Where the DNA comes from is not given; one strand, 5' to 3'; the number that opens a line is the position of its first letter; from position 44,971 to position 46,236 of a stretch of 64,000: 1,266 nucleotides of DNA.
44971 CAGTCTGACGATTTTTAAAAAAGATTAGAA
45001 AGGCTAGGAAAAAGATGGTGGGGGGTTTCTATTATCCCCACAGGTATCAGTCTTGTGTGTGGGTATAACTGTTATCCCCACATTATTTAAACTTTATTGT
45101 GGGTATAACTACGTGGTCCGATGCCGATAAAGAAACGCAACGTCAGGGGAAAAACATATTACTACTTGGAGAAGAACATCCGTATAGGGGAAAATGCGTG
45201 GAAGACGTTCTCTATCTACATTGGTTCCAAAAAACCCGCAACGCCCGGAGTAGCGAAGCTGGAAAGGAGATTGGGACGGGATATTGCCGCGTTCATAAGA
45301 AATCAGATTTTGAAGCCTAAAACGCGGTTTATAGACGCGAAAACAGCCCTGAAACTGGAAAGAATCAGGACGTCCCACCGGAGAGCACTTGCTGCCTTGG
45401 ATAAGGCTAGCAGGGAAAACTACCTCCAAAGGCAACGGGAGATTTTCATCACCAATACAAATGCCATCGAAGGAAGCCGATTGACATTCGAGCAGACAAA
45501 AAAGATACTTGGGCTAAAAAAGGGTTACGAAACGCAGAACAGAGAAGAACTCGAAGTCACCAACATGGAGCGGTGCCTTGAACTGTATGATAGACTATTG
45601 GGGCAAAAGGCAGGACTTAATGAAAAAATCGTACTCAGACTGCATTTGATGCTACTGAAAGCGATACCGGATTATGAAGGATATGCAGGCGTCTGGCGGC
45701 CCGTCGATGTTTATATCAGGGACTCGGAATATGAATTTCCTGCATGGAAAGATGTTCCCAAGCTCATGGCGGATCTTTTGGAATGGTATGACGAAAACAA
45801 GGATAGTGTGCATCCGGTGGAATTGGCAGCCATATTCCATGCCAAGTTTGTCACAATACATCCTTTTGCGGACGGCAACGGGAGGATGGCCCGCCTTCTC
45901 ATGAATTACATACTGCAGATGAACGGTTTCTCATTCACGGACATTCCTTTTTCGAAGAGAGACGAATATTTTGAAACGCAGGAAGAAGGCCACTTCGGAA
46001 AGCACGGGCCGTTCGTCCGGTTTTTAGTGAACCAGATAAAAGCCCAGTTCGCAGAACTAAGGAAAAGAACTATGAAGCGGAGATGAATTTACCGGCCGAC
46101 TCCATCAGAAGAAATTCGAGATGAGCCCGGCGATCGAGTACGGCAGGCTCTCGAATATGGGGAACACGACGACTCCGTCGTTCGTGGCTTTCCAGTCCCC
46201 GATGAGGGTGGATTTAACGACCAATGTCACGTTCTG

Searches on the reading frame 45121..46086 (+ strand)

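Call 65: search_protein_families(library=pfam, proteins=[window:45121-46086:+], max_evalue=0.001)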
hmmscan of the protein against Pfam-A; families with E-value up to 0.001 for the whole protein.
window:45121-46086:+ (321 aa): 1 family
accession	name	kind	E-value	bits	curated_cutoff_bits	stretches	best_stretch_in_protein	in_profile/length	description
PF02661.23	Fic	-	2.3e-24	86.5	24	1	166-265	2-93/93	Fic/DOC family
